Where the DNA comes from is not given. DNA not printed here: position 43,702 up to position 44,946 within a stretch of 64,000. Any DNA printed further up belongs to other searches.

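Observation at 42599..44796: Uncharacterised two-gene membrane cassette present as a full copy plus a 5'-truncated diverged tandem copy (A-B-A'-B'): candidate toxin/immunity-like system with an orphan module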

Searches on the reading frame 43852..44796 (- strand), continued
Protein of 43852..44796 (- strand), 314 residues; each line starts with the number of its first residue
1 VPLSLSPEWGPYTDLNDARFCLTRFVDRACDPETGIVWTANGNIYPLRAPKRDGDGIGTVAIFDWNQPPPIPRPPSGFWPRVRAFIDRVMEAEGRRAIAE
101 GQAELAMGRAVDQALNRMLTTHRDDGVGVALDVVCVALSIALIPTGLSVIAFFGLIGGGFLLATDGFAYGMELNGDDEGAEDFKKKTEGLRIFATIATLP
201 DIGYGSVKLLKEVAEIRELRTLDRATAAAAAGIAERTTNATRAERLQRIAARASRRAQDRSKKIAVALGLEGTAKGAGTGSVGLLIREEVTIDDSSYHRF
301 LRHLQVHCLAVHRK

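Call 38: search_protein_representatives(alignment_id=A1)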
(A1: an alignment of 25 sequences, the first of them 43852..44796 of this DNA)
Query: 25 sequences, 314 profile positions. Proteins with E-value up to 0.001 (for the whole library): 120; up to 1e-10: 94; up to 1e-30: 37. The best 120 are listed.
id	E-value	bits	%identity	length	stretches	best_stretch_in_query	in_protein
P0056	1.1e-150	517.5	-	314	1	1-314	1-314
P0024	7.1e-147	504.9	-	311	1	4-314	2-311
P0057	2.9e-142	489.8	-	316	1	1-314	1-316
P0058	2.1e-121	421.2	-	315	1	1-314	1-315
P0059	4.3e-112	390.7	-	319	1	1-314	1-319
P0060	4.6e-107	374.2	-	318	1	1-314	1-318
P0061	9.3e-107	373.2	-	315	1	1-311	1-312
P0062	1.2e-99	349.7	-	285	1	25-314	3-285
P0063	2.0e-93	329.3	-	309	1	4-313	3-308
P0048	1.6e-91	323.1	-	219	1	99-314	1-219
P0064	7.3e-88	311.1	-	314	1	3-314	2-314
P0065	7.1e-87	307.8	-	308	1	5-312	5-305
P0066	1.6e-84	300.1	-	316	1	4-314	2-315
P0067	2.3e-84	299.6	-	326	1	5-314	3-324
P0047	6.6e-77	275.1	-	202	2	1-112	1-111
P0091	1.3e-27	113.2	-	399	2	8-246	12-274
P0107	4.7e-23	98.2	-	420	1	8-243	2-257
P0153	9.8e-07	44.6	-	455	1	9-245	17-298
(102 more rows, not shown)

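Call 41: fold_search(model_id=the predicted structure, library=pdb)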
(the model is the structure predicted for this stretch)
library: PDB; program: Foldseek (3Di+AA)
matches with E <= 10: 147; with E <= 0.001: 0
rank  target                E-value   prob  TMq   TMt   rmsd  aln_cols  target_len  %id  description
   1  5sv0_C                6.9e-01  0.20  0.20  0.26  16.6       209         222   13  Structure of the ExbB/ExbD complex from E. coli at pH 7.0 (released 2016-09-28)
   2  2ch7_A                7.3e-01  0.25  0.22  0.23  58.6       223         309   16  Crystal structure of the cytoplasmic domain of a bacterial chemoreceptor from Thermotoga maritima (released 2006-04-18)
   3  1k05_A                8.8e-01  0.28  0.18  0.37  24.0       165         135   10  Crystal structure of the Focal Adhesion Targeting Domain of Focal Adhesion Kinase (released 2002-01-30)
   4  3g67_B                1.1e+00  0.23  0.22  0.30  26.4       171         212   13  Crystal Structure of a Soluble Chemoreceptor from Thermotoga maritima (released 2009-07-28)
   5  7rit_A                1.1e+00  0.18  0.23  0.14  23.8       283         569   10  Drug-free A. baumannii MsbA (released 2021-10-06)
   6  5sv1_J                1.3e+00  0.14  0.21  0.28  18.5       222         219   13  Structure of the ExbB/ExbD complex from E. coli at pH 4.5 (released 2016-09-28)
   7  5sv0_F                1.3e+00  0.14  0.21  0.28  18.4       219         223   13  Structure of the ExbB/ExbD complex from E. coli at pH 7.0 (released 2016-09-28)
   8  8c5v_I                1.3e+00  0.08  0.14  0.10  63.8       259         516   17  Chemotaxis core signalling unit from E protein lysed E. coli cells (released 2023-09-13)
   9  6irb_A                1.4e+00  0.16  0.22  0.30  57.5       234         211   14  C-terminal coiled coil domain of Drosophila phospholipase C beta NORPA, selenomethionine (released 2019-01-02)
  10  4yvm_A                1.5e+00  0.13  0.21  0.30  23.3       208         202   13  X-ray structure of Helicobacter pylori CagL-K74 (released 2015-05-13)
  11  3g6b_B                1.6e+00  0.35  0.25  0.35  19.5       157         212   14  Crystal structure of a Soluble Chemoreceptor from Thermotoga maritima Asn217Ile mutant (released 2009-07-28)
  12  6ye4_A                1.6e+00  0.09  0.18  0.22  20.6       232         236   12  Structure of ExbB pentamer from Serratia marcescens by single particle cryo electron microscopy (released 2021-03-31)
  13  4r32_A                1.7e+00  0.25  0.20  0.43  21.6       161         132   17  Crystal Structure Analysis of Pyk2 and Paxillin LD motifs (released 2014-09-17)
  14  3euh_A                1.8e+00  0.07  0.16  0.15  20.4       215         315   13  Crystal Structure of the MukE-MukF Complex (released 2009-01-20)
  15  4yvm_B                1.9e+00  0.12  0.21  0.30  23.8       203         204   13  X-ray structure of Helicobacter pylori CagL-K74 (released 2015-05-13)
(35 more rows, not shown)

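Call 42: find_encoding_contigs(protein=P0091, flank=10000, max_places=3)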
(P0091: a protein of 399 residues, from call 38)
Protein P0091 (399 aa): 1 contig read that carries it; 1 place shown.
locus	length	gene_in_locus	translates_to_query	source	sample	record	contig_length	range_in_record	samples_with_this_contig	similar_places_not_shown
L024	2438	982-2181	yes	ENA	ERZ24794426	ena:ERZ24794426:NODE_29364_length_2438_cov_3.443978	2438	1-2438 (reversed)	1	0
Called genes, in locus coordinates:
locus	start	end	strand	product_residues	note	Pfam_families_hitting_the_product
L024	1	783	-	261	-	?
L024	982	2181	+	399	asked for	-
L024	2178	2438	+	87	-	?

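Call 49: find_related_loci(query=A5, collection=metagenome_contigs, flank=10000)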
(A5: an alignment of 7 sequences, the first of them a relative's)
Query A5 (399 aa) in metagenome_contigs; peptide patterns used: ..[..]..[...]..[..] (x = any residue, [..] = any of these).
187 stretches matched a pattern; 3 encode a relative of the query (tblastn E <= 1e-3); 3 distinct loci.
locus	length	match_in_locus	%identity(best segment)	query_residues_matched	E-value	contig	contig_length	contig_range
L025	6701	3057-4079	41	11-363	2e-74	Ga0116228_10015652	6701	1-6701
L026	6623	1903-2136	31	91-167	2e-5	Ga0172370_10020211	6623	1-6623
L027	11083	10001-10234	31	91-167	2e-5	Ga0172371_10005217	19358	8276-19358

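Call 52: find_encoding_contigs(protein=P0107, flank=10000, max_places=3)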
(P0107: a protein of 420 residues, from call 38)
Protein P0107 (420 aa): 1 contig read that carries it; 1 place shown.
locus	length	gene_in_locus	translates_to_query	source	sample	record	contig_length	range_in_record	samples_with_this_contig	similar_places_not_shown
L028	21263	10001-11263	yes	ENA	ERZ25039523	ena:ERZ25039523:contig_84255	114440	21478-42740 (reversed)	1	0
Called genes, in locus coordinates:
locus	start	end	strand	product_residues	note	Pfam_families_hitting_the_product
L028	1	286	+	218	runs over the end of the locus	PF01068:DNA_ligase_A_M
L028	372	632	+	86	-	PF01068:DNA_ligase_A_M (weak)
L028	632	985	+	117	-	PF04679:DNA_ligase_A_C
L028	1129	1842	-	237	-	-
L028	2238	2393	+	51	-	PF00275:EPSP_synthase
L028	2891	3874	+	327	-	PF13360:PQQ_2 (faint)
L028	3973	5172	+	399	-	-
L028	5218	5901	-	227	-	PF10099:RskA_C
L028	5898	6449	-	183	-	PF04542:Sigma70_r2, PF08281:Sigma70_r4_2, PF04545:Sigma70_r4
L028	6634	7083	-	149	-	PF01575:MaoC_dehydratas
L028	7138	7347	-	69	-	-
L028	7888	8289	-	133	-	-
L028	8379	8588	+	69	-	PF01546:Peptidase_M20 (weak)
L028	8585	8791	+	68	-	PF03459:TOBE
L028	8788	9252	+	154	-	-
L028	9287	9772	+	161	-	PF22765:DUF7010 (weak)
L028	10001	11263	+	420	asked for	-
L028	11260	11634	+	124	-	-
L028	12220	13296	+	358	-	-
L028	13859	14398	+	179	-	-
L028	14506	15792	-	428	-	PF00672:HAMP, PF02518:HATPase_c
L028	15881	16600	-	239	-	PF00072:Response_reg, PF00486:Trans_reg_C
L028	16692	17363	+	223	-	PF00730:HhH-GPD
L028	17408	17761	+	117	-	-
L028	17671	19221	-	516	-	-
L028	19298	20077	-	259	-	-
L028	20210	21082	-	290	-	PF13649:Methyltransf_25 (weak)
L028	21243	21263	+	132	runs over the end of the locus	-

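Call 53: find_encoding_contigs(protein=P0153, flank=10000, max_places=3)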
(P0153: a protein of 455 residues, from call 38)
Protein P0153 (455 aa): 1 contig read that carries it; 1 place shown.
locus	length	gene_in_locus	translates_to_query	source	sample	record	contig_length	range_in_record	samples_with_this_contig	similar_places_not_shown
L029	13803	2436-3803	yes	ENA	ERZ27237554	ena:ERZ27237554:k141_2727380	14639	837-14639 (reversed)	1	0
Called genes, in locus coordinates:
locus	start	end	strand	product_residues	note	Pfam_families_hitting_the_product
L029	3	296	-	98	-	?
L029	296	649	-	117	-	PF01588:tRNA_bind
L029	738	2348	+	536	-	PF01019:G_glu_transpept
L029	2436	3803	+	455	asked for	-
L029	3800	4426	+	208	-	-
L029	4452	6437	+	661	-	PF00009:GTP_EFTU, PF22042:EF-G_D2 (weak), PF14492:EFG_III, PF03764:EFG_IV, PF00679:EFG_C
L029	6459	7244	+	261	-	PF00378:ECH_1, PF16113:ECH_2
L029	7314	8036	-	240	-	PF00106:adh_short, PF01370:Epimerase (weak), PF08659:KR, PF23441:SDR (faint), PF13561:adh_short_C2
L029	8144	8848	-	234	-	PF13302:Acetyltransf_3, PF00583:Acetyltransf_1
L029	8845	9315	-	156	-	PF02566:OsmC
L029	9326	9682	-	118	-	PF01242:PTPS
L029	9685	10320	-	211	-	-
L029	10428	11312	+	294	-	-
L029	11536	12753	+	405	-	PF06850:PHB_depo_C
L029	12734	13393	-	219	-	PF01121:CoaE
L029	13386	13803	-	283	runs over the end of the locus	PF08501:Shikimate_dh_N, PF01488:Shikimate_DH (weak)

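Call 58: search_dna_similar(query=window:43852-44796:-, collection=plasmids, mode=protein, max_evalue=0.001, max_rows=30)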
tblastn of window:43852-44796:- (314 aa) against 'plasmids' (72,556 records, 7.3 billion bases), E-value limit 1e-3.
Records with a match: 2; places in all: 2; records where one place covers at least 80% of the query: 0.
Best place of each record, by identity: <60% 2.
By first word of the organism name: Polymorphobacter 2.
By predicted mobility (MOB-suite, as given by PLSDB): non-mobilizable 2.
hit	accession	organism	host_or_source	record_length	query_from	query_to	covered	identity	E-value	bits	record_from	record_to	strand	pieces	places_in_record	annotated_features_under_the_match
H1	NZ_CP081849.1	Polymorphobacter megasporae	Megaspora,lichen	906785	9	216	66%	31.9%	1e-14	82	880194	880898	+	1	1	hypothetical protein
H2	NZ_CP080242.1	Polymorphobacter sp. PAMC 29334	Megaspora,lichen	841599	9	216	66%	31.5%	8e-14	79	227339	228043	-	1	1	hypothetical protein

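Call 59: search_dna_similar(query=window:43852-44796:-, collection=phages, mode=protein, max_evalue=0.001, max_rows=10)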
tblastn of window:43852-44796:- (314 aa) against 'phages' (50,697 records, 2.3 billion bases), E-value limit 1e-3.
No match.

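Call 60: get_annotated_region(hit=H1, flank=15000)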
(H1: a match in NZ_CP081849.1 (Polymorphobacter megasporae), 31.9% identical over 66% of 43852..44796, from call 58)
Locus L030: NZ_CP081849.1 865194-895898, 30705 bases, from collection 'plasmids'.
description: Polymorphobacter megasporae strain PAMC 29362 plasmid p29362-2, complete sequence
organism: Polymorphobacter megasporae (NCBI taxid 2835787)
taxonomy: Bacteria; Pseudomonadota; Alphaproteobacteria; Sphingomonadales; Sphingosinicellaceae; Polymorphobacter; Polymorphobacter megasporae
host: -; source: Megaspora,lichen; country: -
typing (MOB-suite, as given by PLSDB): non-mobilizable
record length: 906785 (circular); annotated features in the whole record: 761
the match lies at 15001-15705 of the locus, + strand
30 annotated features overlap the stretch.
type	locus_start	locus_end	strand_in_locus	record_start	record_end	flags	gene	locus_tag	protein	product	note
CDS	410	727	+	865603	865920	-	-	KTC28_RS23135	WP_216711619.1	transposase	GO:0006313 - DNA transposition [Evidence IEA]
CDS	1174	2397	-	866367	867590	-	-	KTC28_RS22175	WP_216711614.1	right-handed parallel beta-helix repeat-containing protein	-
CDS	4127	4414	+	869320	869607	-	-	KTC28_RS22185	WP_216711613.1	hypothetical protein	-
CDS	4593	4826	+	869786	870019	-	-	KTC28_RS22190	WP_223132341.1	DDE-type integrase/transposase/recombinase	GO:0015074 - DNA integration [Evidence IEA]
CDS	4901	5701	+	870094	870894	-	-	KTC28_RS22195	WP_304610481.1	IS5 family transposase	-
CDS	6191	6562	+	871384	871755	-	-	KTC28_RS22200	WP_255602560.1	PAS domain-containing protein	GO:0006355 - regulation of DNA-templated transcription [Evidence IEA]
CDS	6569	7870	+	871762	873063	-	-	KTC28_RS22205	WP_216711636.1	diguanylate cyclase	GO:0009966 - regulation of signal transduction [Evidence IEA]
CDS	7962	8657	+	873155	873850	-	-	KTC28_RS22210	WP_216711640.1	EAL domain-containing protein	-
CDS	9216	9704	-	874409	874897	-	-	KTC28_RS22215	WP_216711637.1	hypothetical protein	-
CDS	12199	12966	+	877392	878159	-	-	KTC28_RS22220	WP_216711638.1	PEPxxWA-CTERM sorting domain-containing protein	-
CDS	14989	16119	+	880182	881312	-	-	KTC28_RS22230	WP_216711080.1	hypothetical protein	-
CDS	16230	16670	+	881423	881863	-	-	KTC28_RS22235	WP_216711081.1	hypothetical protein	-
CDS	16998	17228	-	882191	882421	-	-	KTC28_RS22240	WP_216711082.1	hexameric tyrosine-coordinated heme protein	-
CDS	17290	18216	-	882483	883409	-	-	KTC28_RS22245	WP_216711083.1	catalase family peroxidase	-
CDS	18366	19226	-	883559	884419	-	-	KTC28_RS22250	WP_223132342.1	AraC family transcriptional regulator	-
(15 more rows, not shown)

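Call 72: search_solved_structures(query=A1, max_evalue=1)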
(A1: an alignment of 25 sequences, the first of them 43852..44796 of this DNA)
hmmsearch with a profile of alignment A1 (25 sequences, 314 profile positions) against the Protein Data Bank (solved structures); distinct sequences matched with E-value up to 1: 6.
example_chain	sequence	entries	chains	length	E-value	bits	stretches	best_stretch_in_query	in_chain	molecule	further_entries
3tdn_A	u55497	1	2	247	0.045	16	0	186-231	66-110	FLR SYMMETRIC ALPHA-BETA TIM BARREL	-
3og3_A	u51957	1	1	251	0.18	14.1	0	186-225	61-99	Imidazole glycerol phosphate synthase subunit hisF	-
4fx7_A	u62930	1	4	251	0.31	13.3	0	187-225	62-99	Imidazole glycerol phosphate synthase subunit HisF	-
3h7f_A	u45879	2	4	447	0.47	12.7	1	155-213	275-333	Serine hydroxymethyltransferase 1 | Serine hydroxymethyltransferase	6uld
4j9j_A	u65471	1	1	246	0.48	12.7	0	180-225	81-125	Imidazole glycerol phosphate synthase subunit HisF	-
2w6r_A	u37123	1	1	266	0.51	12.6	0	186-227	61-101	IMIDAZOLE GLYCEROL PHOSPHATE SYNTHASE SUBUNIT HISF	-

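Call 74: search_protein_families(library=pfam, proteins=[L011:6898-10071:-, L011:5941-6873:+, L012:7225-8979:+, L012:8960-9526:-, L012:11892-12953:-, L012:13314-16523:-, L012:16589-18877:-, L013:6042-6617:+, L013:6617-7249:+, L013:3214-4269:+], max_evalue=0.001)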
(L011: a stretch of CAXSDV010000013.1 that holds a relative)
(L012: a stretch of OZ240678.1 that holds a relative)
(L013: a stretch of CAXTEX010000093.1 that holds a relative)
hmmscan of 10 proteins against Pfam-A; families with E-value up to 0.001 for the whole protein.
L011:6898-10071:- (1057 aa): 12 families
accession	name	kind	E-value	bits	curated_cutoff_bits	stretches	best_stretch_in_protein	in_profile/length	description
PF17755.6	UvrA_DNA-bind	-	2.3e-40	137.8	23.2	1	367-473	3-109/110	UvrA DNA-binding domain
PF17760.6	UvrA_inter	-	6.2e-37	126.2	23.3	1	201-305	1-105/109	UvrA interaction domain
PF00005.33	ABC_tran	-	7e-18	66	25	1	886-936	90-137/137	ABC transporter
PF02463.25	SMC_N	-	6.2e-09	36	40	0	903-976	135-208/220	RecF/RecN/SMC N terminal domain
PF13555.12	AAA_29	-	6.3e-07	29.5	27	0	83-111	10-38/61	P-loop containing region of AAA domain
PF13191.12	AAA_16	-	3.2e-06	28.2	32.6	0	92-141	21-72/167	AAA ATPase domain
PF00684.25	DnaJ_CXXCXGXG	-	4.4e-05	24.1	32.7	0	813-844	16-50/65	DnaJ central domain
PF13481.12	AAA_25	-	0.00015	21.9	27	0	86-115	27-53/195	AAA domain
PF13304.12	AAA_21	-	0.00016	22.3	27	0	911-953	243-285/304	AAA domain, putative AbiEii toxin, Type IV TA system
PF12399.14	BCA_ABC_TP_C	-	0.00068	19.6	25.5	0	647-659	1-13/27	Branched-chain amino acid ATP-binding cassette transporter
PF06745.19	ATPase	-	0.00071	19.5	26.6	0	703-736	13-46/231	KaiC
PF20703.3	nSTAND1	-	0.00096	19.3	27.1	0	81-113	19-51/379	Novel STAND NTPase 1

L011:5941-6873:+ (310 aa): 0 families

L012:7225-8979:+ (584 aa): 2 families
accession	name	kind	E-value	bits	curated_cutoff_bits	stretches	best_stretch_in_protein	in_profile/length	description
PF02706.20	Wzz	-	1.6e-06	28.8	25.5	1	110-198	7-90/91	Chain length determinant protein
PF13807.11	GNVR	-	0.00014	22.1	27.7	1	498-557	26-81/82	G-rich domain on putative tyrosine kinase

L012:8960-9526:- (188 aa): 0 families

L012:11892-12953:- (353 aa): 3 families
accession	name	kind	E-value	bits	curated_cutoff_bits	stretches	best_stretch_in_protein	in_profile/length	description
PF22917.2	PRISE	-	5e-18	65.7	27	1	75-353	94-394/394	PRISE-like Rossmann-fold domain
PF01370.27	Epimerase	-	4.2e-15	56.3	20.9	1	5-240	1-239/240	NAD dependent epimerase/dehydratase family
PF13460.12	NAD_binding_10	-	0.00013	22.3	27.2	1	9-114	1-102/184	NAD(P)H-binding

L012:13314-16523:- (1069 aa): 2 families
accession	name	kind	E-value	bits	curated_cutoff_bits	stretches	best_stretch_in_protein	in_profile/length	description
PF18135.7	Type_ISP_C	-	3e-46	158.5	25.9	1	717-1009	2-314/342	Type ISP C-terminal specificity domain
PF02384.22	N6_Mtase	-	1e-08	35.3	20.4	1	332-440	9-94/311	N-6 DNA Methylase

L012:16589-18877:- (762 aa): 2 families
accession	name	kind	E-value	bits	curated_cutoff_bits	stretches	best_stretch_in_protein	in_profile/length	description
PF00521.26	DNA_topoisoIV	-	1e-135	453.4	31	1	42-480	1-431/432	DNA gyrase/topoisomerase IV, subunit A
PF03989.18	DNA_gyraseA_C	-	7.2e-13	48.2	27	1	665-702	1-39/48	DNA gyrase C-terminal domain, beta-propeller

L013:6042-6617:+ (191 aa): 1 family
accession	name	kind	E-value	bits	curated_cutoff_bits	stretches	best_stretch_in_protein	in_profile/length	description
PF01161.25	PBP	-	8e-32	110.9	24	1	50-188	2-135/135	Phosphatidylethanolamine-binding protein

L013:6617-7249:+ (210 aa): 5 families
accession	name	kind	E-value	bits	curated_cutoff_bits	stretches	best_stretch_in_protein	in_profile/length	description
PF02798.26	GST_N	-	5.6e-12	46.2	20.9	1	2-79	3-76/76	Glutathione S-transferase, N-terminal domain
PF13409.12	GST_N_2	-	1.1e-11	45.6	25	1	10-79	3-69/70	Glutathione S-transferase, N-terminal domain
PF13417.12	GST_N_3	-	1.2e-09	38.8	22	1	4-82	1-72/75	Glutathione S-transferase, N-terminal domain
PF00043.30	GST_C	-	5.4e-07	30.2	20.7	1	117-199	13-93/93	Glutathione S-transferase, C-terminal domain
PF14497.11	GST_C_3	-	0.00022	21.8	21.6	1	121-202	18-98/104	Glutathione S-transferase, C-terminal domain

L013:3214-4269:+ (351 aa): 1 family
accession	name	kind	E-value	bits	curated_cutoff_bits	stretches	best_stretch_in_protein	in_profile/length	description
PF00579.31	tRNA-synt_1b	-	1e-68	232.3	21.1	1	8-290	5-289/292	tRNA synthetases class I (W and Y)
